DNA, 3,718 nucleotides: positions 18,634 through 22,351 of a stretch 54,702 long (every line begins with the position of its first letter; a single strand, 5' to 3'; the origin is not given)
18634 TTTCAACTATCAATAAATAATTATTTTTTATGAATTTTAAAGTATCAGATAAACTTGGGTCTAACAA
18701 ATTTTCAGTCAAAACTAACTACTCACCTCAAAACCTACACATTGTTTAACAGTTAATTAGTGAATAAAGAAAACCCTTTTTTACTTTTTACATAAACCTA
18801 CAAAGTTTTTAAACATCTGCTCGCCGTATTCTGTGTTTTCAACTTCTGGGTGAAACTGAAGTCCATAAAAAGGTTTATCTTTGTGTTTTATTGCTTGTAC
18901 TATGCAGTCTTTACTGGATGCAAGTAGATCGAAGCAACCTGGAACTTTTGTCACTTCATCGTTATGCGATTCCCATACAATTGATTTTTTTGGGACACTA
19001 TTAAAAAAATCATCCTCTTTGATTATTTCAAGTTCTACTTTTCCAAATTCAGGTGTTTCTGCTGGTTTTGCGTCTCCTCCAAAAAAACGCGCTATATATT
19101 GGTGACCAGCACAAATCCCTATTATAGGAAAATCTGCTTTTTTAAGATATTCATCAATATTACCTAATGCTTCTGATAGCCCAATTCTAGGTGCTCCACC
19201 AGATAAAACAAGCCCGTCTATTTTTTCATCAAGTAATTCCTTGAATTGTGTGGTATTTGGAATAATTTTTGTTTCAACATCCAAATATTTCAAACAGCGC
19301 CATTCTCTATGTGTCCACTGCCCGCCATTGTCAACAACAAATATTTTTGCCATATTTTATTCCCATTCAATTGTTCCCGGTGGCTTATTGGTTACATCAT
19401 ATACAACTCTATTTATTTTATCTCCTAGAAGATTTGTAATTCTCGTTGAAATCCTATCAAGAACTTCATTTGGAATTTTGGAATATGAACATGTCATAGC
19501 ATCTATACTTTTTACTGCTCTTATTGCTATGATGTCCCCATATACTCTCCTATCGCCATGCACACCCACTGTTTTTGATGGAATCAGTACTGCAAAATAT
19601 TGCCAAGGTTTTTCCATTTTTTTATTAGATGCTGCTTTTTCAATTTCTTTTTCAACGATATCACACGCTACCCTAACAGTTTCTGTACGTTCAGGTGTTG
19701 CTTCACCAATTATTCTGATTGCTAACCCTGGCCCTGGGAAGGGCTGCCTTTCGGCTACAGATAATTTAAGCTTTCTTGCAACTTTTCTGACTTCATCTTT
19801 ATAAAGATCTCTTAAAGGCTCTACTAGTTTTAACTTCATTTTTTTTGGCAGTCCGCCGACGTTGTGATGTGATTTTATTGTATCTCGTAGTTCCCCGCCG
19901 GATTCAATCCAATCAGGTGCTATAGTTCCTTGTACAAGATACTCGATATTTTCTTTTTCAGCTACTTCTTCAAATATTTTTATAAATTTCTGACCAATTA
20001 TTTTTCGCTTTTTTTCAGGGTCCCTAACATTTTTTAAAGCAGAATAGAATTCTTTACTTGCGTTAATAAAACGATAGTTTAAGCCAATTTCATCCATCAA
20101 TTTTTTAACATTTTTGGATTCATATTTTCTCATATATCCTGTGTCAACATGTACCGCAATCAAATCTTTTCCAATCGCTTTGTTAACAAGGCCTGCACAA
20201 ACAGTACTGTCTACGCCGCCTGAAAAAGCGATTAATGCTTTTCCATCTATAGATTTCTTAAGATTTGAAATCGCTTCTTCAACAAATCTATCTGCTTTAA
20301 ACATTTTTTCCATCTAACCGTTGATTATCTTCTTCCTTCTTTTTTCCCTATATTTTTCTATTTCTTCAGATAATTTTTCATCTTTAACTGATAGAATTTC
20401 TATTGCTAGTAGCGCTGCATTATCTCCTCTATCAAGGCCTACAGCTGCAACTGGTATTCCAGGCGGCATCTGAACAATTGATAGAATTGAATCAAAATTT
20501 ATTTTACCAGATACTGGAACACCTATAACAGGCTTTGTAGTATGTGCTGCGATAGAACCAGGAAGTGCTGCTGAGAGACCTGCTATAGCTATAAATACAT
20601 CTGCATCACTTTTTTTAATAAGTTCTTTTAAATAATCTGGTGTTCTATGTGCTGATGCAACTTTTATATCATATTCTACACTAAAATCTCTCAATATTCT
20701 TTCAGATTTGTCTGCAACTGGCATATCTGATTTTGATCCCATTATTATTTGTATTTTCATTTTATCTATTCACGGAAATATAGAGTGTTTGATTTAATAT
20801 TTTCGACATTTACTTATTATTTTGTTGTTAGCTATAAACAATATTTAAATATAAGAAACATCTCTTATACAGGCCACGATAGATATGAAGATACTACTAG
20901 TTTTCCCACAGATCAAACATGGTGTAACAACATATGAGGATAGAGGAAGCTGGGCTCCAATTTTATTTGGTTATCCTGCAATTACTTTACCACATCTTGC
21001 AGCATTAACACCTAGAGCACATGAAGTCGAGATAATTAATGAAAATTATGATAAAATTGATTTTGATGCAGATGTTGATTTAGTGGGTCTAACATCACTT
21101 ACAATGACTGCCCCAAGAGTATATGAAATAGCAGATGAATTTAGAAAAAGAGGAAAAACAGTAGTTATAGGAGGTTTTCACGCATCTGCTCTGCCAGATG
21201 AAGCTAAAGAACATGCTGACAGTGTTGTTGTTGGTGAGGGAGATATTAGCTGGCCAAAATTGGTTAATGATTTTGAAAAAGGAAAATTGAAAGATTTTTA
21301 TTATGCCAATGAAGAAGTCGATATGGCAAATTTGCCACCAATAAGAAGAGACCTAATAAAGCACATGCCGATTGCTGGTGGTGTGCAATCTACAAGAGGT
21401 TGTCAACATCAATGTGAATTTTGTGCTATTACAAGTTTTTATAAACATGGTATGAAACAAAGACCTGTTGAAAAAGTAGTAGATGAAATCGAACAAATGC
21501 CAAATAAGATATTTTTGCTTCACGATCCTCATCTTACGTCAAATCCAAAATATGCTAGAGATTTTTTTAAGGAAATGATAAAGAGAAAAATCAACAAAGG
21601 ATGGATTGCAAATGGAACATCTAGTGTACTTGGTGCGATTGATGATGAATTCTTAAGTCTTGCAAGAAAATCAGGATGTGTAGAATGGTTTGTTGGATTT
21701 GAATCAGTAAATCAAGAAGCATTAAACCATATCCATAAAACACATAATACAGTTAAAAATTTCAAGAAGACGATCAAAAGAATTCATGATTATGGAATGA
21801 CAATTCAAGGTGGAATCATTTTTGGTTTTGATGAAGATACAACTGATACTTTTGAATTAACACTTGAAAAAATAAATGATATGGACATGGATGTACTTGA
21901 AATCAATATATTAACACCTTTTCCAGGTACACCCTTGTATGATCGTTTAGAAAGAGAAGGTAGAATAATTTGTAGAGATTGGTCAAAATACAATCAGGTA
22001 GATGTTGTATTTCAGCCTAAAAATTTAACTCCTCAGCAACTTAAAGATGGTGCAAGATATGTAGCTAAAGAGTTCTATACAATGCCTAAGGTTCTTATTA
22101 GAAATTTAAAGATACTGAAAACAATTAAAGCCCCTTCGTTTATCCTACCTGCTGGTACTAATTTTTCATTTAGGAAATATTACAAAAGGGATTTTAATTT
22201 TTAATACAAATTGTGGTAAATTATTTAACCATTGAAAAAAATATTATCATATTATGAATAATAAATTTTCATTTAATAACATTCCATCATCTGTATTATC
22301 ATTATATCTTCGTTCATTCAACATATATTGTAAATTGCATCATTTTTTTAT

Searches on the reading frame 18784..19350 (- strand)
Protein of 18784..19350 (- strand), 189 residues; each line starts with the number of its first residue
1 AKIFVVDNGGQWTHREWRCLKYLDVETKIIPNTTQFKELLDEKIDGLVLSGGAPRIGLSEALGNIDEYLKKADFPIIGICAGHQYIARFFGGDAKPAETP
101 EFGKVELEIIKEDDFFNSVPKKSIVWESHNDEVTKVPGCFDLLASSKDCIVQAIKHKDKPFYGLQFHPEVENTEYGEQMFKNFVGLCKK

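Call 82: search_protein_families(library=ncbifam, proteins=[window:18784-19350:-], max_evalue=1e-8)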
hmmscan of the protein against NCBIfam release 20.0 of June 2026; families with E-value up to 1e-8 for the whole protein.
window:18784-19350:- (189 aa): 24 families
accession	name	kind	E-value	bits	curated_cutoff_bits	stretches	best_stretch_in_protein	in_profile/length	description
NF001975.0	PRK00758.1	equivalog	1.1e-71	240.3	198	1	2-189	3-184/185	GMP synthase subunit A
TIGR00888.1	guaA_Nterm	equivalog_domain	1.3e-60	204.1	172.15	1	3-188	1-186/188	glutamine-hydrolyzing GMP synthase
NF000848.1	PRK00074.1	equivalog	1.3e-40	139.4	400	1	3-185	1-185/512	glutamine-hydrolyzing GMP synthase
NF011201.0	PRK14607.1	equivalog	1.8e-24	86.3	670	1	3-185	2-187/534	bifunctional anthranilate synthase component II/anthranilate phosphoribosyltransferase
NF005367.0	PRK06895.1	equivalog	2.9e-20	73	265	1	2-184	3-186/190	anthranilate synthase component II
NF005849.0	PRK07765.1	equivalog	5.4e-19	68.3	308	1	2-187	2-192/219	aminodeoxychorismate/anthranilate synthase component II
NF005799.0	PRK07649.1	equivalog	1.1e-18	67.5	327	1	64-185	65-186/195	aminodeoxychorismate/anthranilate synthase component II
NF010081.0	PRK13566.1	equivalog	2.2e-17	62.6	645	1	2-188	530-721/729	anthranilate synthase component I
TIGR00566.1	trpG_papA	subfamily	9.4e-17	61.4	121.05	1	65-184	68-190/192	glutamine amidotransferase of anthranilate synthase or aminodeoxychorismate synthase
TIGR01368.1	CPSaseIIsmall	equivalog_domain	2.9e-16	59.4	307.35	1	2-93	177-266/361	glutamine-hydrolyzing carbamoyl-phosphate synthase small subunit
NF041322.1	Anth_synII_Halo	equivalog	4.1e-16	59.2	320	1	23-184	21-187/190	anthranilate synthase component II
NF006562.0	PRK09065.1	equivalog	2.1e-15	56.9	205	1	69-172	86-192/242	glutamine amidotransferase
TIGR01815.1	TrpE-clade3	equivalog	5.3e-15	54.5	739.15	1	37-180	552-701/717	anthranilate synthase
NF006462.0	PRK08857.1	equivalog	4.5e-14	52.5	345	1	5-184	4-190/193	aminodeoxychorismate/anthranilate synthase component II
NF009475.0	PRK12838.1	equivalog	6.4e-14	51.7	221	1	17-186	184-352/359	carbamoyl phosphate synthase small subunit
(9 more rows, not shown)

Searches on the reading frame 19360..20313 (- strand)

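Call 82: search_protein_families(library=ncbifam, proteins=[window:19360-20313:-], max_evalue=1e-8)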
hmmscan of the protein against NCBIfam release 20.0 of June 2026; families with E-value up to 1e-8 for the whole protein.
window:19360-20313:- (318 aa): 5 families
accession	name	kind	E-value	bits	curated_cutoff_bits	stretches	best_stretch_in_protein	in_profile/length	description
TIGR00884.1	guaA_Cterm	equivalog_domain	1.8e-123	411.7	338.75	1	10-318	2-310/310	glutamine-hydrolyzing GMP synthase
NF000848.1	PRK00074.1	equivalog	1.5e-121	406.5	400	1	2-318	191-512/512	glutamine-hydrolyzing GMP synthase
TIGR00268.2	TIGR00268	equivalog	1.1e-17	64.2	150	1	24-201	14-177/259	ATP-dependent sacrificial sulfur transferase LarE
NF010587.0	PRK13980.1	equivalog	2.6e-12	46.5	255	0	16-99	24-108/267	NAD+ synthase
TIGR02432.1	lysidine_TilS_N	equivalog_domain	7.2e-09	35.8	93.6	0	26-187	2-168/189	tRNA lysidine(34) synthetase TilS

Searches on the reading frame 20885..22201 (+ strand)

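Call 82: search_protein_families(library=ncbifam, proteins=[window:20885-22201:+], max_evalue=1e-8)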
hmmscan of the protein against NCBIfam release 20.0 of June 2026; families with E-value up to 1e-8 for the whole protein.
window:20885-22201:+ (439 aa): 17 families
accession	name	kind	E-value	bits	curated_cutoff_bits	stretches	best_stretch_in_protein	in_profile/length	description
TIGR02026.1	BchE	equivalog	7.1e-36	124.1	481.35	1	168-408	198-437/497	magnesium-protoporphyrin IX monomethyl ester anaerobic oxidative cyclase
TIGR04013.1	B12_SAM_MJ_1487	hypoth_equivalog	1.7e-28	99.5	251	1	46-207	26-194/382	TIGR04013 family B12-binding domain/radical SAM domain-containing protein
TIGR03471.1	HpnJ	equivalog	5.7e-27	94.7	577.6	1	167-408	200-443/472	hopanoid biosynthesis associated radical SAM protein HpnJ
TIGR04072.2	rSAM_ladder_B12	equivalog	6.2e-24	84.4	360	1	75-361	82-378/443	lipid biosynthesis B12-binding/radical SAM protein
TIGR04014.1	B12_SAM_MJ_0865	equivalog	3.4e-22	78.8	360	2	25-205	7-201/434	methyl-coenzyme M reductase glutamine C-methyltransferase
TIGR04367.1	HpnR_B12_rSAM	equivalog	1.2e-20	73.5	650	1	75-369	73-385/490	hopanoid C-3 methylase HpnR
TIGR04479.1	bcpD_PhpK_rSAM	subfamily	8.5e-20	70.6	600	1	168-353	245-429/504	PhpK family radical SAM P-methyltransferase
NF050148.1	rSAM_ApyD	equivalog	2.4e-15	56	750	1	167-372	202-409/645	RiPP biosynthesis radical SAM protein ApyD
NF038361.1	rSAM_Sden_1168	equivalog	5.7e-14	51.6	575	1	169-362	287-480/560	Sden_1168 family B12-binding radical SAM P-methyltransferase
TIGR01578.1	MiaB-like-B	hypoth_equivalog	9.3e-14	51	314.7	0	61-205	36-174/421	tRNA (N(6)-L-threonylcarbamoyladenosine(37)-C(2))-methylthiotransferase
TIGR00433.2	bioB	equivalog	9.6e-14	51.3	225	1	171-354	49-232/307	biotin synthase BioB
TIGR00089.1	TIGR00089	subfamily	6.1e-12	45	251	1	77-353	53-338/429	MiaB/RimO family radical SAM methylthiotransferase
TIGR04295.1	B12_rSAM_oligo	hypoth_equivalog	1e-11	44.2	400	0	166-355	202-384/422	TIGR04295 family B12-binding domain-containing radical SAM protein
NF040546.1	rSAM_CUAEP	equivalog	8.2e-11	41.3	500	1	160-334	167-342/468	CUAEP/CCAEP-tail radical SAM (seleno)protein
NF033070.1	rSAM_AprD4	equivalog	8.4e-11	41.4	500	1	145-394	168-428/456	AprD4 family radical SAM diol-dehydratase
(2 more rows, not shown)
